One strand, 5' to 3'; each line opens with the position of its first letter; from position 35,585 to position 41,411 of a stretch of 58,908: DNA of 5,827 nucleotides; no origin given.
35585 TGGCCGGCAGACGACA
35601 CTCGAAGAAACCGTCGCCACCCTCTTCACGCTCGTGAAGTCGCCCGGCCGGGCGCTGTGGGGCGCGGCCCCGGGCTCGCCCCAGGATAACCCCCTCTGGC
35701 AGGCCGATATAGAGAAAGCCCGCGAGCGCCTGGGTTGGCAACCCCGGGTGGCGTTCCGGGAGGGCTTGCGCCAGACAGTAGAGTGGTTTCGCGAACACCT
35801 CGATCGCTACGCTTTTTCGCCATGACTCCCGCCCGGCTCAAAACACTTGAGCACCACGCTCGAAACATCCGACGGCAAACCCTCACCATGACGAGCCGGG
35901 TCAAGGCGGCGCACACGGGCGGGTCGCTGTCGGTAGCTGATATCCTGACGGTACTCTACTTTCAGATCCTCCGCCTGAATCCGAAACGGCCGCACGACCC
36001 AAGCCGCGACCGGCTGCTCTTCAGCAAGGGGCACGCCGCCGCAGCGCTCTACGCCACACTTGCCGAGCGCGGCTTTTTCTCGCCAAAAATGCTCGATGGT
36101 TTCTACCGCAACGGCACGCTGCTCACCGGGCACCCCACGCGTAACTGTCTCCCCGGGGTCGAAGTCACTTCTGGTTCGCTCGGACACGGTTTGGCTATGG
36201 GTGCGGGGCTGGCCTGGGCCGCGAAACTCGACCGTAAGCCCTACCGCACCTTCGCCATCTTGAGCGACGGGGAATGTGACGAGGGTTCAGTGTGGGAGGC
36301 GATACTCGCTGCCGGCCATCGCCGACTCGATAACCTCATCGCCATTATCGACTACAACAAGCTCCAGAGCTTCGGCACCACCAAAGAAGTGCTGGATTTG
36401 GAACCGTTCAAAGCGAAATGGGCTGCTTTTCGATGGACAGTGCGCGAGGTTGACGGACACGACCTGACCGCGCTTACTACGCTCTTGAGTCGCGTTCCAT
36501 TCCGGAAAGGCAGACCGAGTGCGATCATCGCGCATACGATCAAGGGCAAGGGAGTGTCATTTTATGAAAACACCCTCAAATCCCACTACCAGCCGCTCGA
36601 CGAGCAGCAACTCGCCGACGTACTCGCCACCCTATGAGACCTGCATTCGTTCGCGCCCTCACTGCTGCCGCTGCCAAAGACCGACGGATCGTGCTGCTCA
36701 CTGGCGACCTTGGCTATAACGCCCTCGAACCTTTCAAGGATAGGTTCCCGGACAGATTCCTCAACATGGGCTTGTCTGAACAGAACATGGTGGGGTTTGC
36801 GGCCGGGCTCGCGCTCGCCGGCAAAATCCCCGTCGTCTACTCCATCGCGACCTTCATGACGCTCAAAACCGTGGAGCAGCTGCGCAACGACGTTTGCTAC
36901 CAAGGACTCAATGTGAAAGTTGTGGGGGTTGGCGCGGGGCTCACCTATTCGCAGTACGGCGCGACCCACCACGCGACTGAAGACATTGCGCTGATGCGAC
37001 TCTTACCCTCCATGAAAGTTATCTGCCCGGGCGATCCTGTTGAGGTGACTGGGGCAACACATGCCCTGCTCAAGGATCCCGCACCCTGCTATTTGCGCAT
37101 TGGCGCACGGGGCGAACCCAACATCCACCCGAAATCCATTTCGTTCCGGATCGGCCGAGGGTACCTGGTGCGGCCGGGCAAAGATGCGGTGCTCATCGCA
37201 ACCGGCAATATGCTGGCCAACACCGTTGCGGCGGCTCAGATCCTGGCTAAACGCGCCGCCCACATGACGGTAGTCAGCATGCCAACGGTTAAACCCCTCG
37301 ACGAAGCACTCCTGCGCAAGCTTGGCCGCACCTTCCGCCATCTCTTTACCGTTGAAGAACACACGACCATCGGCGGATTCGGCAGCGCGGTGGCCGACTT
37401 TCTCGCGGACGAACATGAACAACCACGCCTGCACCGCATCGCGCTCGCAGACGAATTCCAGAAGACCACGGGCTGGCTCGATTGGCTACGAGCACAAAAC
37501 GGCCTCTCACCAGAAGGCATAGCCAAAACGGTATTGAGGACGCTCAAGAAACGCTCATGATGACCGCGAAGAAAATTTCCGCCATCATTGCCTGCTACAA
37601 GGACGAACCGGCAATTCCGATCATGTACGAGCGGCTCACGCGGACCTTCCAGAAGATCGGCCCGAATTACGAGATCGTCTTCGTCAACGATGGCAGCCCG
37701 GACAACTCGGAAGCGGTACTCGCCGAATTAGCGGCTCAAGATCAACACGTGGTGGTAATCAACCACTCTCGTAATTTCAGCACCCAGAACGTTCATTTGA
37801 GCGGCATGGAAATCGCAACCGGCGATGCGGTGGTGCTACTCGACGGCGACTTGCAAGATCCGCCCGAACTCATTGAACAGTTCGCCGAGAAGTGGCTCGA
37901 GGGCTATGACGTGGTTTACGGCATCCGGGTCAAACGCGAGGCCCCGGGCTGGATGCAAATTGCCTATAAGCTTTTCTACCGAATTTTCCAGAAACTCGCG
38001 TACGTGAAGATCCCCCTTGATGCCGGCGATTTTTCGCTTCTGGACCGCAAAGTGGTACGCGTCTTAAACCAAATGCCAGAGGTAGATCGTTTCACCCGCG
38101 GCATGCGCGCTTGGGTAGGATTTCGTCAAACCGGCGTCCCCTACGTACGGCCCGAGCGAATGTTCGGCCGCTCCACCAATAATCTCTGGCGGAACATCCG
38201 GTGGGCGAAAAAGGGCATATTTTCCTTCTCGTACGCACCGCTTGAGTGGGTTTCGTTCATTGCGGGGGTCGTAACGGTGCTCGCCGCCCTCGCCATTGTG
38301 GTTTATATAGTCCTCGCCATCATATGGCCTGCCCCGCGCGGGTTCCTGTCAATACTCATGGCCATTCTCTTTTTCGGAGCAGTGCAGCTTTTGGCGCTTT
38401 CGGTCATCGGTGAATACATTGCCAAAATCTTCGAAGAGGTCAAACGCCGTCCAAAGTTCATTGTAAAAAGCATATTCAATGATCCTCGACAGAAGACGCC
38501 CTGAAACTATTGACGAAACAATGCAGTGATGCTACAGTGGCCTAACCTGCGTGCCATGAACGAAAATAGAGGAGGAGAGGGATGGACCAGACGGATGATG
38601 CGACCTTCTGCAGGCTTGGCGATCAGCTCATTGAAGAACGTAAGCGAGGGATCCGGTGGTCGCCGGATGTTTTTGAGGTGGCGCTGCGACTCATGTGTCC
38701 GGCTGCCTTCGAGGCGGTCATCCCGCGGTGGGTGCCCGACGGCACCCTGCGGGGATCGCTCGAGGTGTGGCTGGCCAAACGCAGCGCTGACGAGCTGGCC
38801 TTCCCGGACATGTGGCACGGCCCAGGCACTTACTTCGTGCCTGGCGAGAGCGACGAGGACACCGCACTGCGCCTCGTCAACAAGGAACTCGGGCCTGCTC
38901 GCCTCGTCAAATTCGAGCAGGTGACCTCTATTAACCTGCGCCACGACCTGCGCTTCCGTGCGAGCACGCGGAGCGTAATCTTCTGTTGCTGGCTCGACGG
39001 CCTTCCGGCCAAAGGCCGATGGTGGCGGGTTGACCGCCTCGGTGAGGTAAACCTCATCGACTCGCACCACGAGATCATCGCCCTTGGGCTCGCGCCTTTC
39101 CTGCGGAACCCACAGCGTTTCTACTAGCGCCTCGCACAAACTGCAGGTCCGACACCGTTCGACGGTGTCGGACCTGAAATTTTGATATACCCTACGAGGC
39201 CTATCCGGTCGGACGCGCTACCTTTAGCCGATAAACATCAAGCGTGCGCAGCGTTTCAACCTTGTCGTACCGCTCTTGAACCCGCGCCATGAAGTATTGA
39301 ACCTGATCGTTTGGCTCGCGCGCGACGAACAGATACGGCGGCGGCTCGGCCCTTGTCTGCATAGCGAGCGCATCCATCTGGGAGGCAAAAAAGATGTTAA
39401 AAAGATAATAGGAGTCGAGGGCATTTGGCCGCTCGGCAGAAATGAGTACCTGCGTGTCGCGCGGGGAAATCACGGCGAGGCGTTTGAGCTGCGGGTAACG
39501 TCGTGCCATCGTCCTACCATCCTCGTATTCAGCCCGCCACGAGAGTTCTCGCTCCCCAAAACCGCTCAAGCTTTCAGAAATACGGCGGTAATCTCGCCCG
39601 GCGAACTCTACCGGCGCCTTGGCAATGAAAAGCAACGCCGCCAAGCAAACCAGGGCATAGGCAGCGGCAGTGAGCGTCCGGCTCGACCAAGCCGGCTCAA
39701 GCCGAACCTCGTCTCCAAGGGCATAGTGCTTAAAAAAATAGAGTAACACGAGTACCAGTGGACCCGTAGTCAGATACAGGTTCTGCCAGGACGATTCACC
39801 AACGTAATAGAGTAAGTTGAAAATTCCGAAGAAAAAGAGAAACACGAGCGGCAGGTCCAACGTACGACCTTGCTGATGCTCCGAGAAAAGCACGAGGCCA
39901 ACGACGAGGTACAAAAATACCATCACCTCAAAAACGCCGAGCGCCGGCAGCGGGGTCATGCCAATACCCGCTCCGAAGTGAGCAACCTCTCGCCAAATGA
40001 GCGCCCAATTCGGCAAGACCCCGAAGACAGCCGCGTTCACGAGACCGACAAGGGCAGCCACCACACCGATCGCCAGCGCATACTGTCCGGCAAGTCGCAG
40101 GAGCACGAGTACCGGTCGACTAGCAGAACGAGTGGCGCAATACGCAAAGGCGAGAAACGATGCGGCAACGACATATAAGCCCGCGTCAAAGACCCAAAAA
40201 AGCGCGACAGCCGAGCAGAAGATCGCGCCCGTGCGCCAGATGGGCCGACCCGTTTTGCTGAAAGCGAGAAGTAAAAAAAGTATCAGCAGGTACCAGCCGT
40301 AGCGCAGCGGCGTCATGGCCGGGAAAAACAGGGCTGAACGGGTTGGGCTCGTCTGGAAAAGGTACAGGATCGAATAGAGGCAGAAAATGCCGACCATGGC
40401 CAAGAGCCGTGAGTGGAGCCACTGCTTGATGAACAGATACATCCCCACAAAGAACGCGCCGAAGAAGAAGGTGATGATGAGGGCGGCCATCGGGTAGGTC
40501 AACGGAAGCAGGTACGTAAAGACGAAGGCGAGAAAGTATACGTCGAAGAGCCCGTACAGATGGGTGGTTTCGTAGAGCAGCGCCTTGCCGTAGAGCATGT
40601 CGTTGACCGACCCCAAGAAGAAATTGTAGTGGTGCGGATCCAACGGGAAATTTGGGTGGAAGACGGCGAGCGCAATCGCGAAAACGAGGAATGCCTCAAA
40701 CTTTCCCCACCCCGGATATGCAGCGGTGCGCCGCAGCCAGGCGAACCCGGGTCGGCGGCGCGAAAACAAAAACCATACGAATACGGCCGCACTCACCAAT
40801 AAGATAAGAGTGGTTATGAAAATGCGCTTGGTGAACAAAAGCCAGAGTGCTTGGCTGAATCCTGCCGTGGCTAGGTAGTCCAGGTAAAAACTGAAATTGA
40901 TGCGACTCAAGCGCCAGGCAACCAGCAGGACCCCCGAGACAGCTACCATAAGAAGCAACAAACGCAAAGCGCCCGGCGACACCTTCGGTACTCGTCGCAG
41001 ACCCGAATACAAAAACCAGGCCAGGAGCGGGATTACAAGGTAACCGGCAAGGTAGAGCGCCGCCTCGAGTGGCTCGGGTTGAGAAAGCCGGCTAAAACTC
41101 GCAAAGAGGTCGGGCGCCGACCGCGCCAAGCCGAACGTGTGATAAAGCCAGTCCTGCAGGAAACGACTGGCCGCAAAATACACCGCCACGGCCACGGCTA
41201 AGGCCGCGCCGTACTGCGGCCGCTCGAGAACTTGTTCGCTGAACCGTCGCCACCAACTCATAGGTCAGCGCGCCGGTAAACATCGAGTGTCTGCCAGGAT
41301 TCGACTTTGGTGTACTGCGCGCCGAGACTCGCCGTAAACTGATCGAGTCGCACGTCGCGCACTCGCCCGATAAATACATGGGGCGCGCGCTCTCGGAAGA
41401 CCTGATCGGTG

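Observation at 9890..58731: About 49-kb lipid-carrier glycan assembly system with an unusually large set of GT-C-type transferases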

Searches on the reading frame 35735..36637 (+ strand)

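Call 5: search_protein_families(library=pfam, proteins=[window:35735-36637:+], max_evalue=0.01)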
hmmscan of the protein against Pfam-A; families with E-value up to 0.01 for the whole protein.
window:35735-36637:+ (300 aa): 3 families
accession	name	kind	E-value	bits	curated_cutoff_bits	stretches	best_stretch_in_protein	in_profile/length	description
PF00456.26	Transketolase_N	-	2.4e-42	145.5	22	1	42-295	6-270/334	Transketolase, thiamine diphosphate binding domain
PF13292.11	DXP_synthase_N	-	2.8e-08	33.8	21.2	1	36-209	16-172/274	1-deoxy-D-xylulose-5-phosphate synthase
PF00676.26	E1_dh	-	0.0058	16.1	22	1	145-246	99-199/300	Dehydrogenase E1 component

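Call 77: search_protein_families(library=ncbifam, proteins=[window:35735-36637:+], max_evalue=0.00001)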
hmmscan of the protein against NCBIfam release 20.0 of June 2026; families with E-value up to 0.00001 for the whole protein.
window:35735-36637:+ (300 aa): 8 families
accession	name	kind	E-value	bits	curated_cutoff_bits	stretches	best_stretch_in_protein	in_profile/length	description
NF004559.0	PRK05899.2-5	equivalog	5.6e-82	275.9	488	1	33-300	13-279/627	transketolase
NF004556.0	PRK05899.2-2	equivalog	1.3e-66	225.2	575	1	30-299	9-275/639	transketolase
TIGR00232.1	tktlase_bact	equivalog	1.5e-43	149.1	682.25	1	42-294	4-267/654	transketolase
NF004558.0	PRK05899.2-4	equivalog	1.4e-33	116.2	788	1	44-295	9-265/651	transketolase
TIGR00759.1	aceE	equivalog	5e-10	38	859.9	1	38-208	74-257/885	pyruvate dehydrogenase (acetyl-transferring), homodimeric type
TIGR00204.1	dxs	equivalog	3.5e-08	32.4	465.95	0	33-209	13-172/616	1-deoxy-D-xylulose-5-phosphate synthase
TIGR03182.1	PDH_E1_alph_y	equivalog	9.1e-08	31.4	393.85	1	147-252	110-214/315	pyruvate dehydrogenase (acetyl-transferring) E1 component subunit alpha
TIGR03186.1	AKGDH_not_PDH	exception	1.3e-07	30.3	1408.3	0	39-209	76-258/889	alpha-ketoglutarate dehydrogenase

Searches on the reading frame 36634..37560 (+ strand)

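Call 5: search_protein_families(library=pfam, proteins=[window:36634-37560:+], max_evalue=0.01)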
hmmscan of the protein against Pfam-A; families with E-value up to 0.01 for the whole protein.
window:36634-37560:+ (308 aa): 3 families
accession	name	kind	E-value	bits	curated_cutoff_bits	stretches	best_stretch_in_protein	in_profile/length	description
PF02779.29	Transket_pyr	-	1.6e-32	113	27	1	1-156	5-167/174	Transketolase, pyrimidine binding domain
PF02780.25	Transketolase_C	-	3.2e-24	85.6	25.9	1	175-274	2-104/124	Transketolase, C-terminal domain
PF22613.1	Transketolase_C_1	-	1.7e-06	28.6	27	1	182-224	8-53/113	Transketolase-like TK C-terminal domain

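Call 77: search_protein_families(library=ncbifam, proteins=[window:36634-37560:+], max_evalue=0.00001)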
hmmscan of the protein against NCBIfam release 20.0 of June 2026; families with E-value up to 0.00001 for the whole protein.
window:36634-37560:+ (308 aa): 9 families
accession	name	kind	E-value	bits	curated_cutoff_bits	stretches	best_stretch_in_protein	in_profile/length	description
NF004559.0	PRK05899.2-5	equivalog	1.1e-53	182.4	488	1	2-305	321-625/627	transketolase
TIGR00204.1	dxs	equivalog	3.6e-46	157.9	465.95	1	5-304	316-615/616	1-deoxy-D-xylulose-5-phosphate synthase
NF003933.0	PRK05444.2-2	equivalog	2.8e-38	131.8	395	1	9-304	303-605/606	1-deoxy-D-xylulose-5-phosphate synthase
NF008968.0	PRK12315.1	subfamily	7.2e-29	100.5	510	1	12-303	292-580/582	1-deoxy-D-xylulose-5-phosphate synthase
NF004556.0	PRK05899.2-2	equivalog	2.4e-28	98.8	575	1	9-304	332-638/639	transketolase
NF006667.0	PRK09212.1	subfamily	2.4e-18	66.1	321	1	8-259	13-278/327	pyruvate dehydrogenase complex E1 component subunit beta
TIGR00232.1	tktlase_bact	equivalog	3.2e-15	55.5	682.25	1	38-224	394-582/654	transketolase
NF008854.0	PRK11892.1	equivalog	1.2e-13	50.6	454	1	40-256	189-414/464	pyruvate dehydrogenase complex E1 component subunit beta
NF004558.0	PRK05899.2-4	equivalog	2.5e-09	36.1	788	1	35-243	386-599/651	transketolase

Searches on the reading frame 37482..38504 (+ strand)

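Call 5: search_protein_families(library=pfam, proteins=[window:37482-38504:+], max_evalue=0.01)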
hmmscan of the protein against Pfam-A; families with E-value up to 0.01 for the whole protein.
window:37482-38504:+ (340 aa): 2 families
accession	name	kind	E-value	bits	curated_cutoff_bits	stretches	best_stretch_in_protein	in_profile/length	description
PF00535.33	Glycos_transf_2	-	1.9e-27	96.7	23.3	1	33-193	1-165/168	Glycosyl transferase family 2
PF10111.15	Glyco_tranf_2_2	-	4.7e-07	30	27.3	1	35-125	3-93/276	Glycosyltransferase like family 2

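Call 25: search_protein_families(library=ncbifam, proteins=[window:37482-38504:+], max_evalue=0.01)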
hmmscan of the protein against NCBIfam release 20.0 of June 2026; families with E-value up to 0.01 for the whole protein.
window:37482-38504:+ (340 aa): 16 families
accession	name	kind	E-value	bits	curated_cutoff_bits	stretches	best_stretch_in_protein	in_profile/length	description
NF047588.1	GlcsyltransPgfSStrep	equivalog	6.5e-70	235.8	500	1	31-329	2-303/308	glycosyltransferase PgfS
NF007986.1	PRK10714.1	equivalog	8.2e-44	149.9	529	1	28-332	4-312/316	undecaprenyl-phosphate 4-deoxy-4-formamido-L-arabinose transferase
TIGR03937.1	PgaC_IcaA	equivalog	1.8e-13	50.2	422.3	1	18-138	33-145/407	poly-beta-1,6-N-acetyl-D-glucosamine synthase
NF007482.0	PRK10073.1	equivalog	1.2e-09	37.7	423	1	27-132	3-104/334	glycosyltransferase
NF041875.1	EPS_EpsD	equivalog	4.3e-09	36.2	370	1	33-170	2-141/325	exopolysaccharide biosynthesis glycosyltransferase EpsD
TIGR04182.1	glyco_TIGR04182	equivalog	4.5e-06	26.2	325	1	51-159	17-119/293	S-layer glycoprotein N-glycosyltransferase AglJ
NF041394.1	GtaseAglG_Halo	equivalog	7.5e-06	25.4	440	1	60-143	30-112/304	glucosyl-dolichyl phosphate glucuronosyltransferase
NF047683.1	TeichurnBiosyTuaG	equivalog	0.00015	21.5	400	1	29-132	5-105/252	teichuronic acid biosynthesis protein TuaG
TIGR04283.1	glyco_like_mftF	equivalog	0.0002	21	182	1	32-165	1-124/221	TIGR04283 family arsenosugar biosynthesis glycosyltransferase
NF050050.1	ProtGlycPglI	equivalog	0.00056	19.4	500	1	31-147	3-117/306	GalNAc(5)-diNAcBac-PP-undecaprenol beta-1,3-glucosyltransferase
TIGR04242.1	nodulat_NodC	equivalog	0.0016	17.5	550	1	24-137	42-155/395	chitooligosaccharide synthase NodC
NF010496.0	PRK13915.1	equivalog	0.0042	16.2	262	1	27-137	28-141/307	glucosyl-3-phosphoglycerate synthase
NF038299.1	EPS_HpsN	equivalog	0.0043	16.1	425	1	31-144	2-112/317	hormogonium polysaccharide biosynthesis glycosyltransferase HpsN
TIGR03965.1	mycofact_glyco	equivalog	0.0048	15.8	280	1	62-129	105-170/467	mycofactocin biosynthesis glycosyltransferase MftF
NF047332.1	Chlamy_GarD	equivalog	0.0097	15.2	100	0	257-322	195-262/302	inclusion membrane protein GarD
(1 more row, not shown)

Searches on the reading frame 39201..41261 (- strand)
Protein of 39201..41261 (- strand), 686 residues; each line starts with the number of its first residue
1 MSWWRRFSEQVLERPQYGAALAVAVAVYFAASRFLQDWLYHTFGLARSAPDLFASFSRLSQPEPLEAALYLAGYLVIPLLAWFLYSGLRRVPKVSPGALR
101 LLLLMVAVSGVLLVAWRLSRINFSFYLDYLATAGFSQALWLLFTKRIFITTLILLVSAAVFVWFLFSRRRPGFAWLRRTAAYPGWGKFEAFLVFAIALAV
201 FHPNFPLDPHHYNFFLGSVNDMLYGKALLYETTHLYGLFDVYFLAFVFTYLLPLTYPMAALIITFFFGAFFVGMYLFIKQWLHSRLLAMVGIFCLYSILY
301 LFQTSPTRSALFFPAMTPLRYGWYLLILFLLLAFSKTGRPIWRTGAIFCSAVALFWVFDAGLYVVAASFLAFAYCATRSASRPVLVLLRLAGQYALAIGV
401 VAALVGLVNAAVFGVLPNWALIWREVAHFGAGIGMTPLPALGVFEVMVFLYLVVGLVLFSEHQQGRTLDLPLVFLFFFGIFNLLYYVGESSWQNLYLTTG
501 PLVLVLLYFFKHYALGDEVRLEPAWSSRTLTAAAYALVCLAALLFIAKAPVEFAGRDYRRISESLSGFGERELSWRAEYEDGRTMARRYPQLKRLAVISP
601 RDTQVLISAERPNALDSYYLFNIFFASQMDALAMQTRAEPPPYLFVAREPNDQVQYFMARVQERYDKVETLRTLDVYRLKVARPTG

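Call 5: search_protein_families(library=pfam, proteins=[window:39201-41261:-], max_evalue=0.01)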
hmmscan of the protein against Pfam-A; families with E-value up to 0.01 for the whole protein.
window:39201-41261:- (686 aa): 0 families

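Call 55: search_protein_families(library=pfam, proteins=[window:39201-41261:-], max_evalue=5)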
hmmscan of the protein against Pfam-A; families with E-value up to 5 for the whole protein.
window:39201-41261:- (686 aa): 1 family
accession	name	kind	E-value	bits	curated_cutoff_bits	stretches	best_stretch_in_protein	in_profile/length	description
PF14898.11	DUF4491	-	0.34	11.8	27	1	261-307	32-80/92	Domain of unknown function (DUF4491)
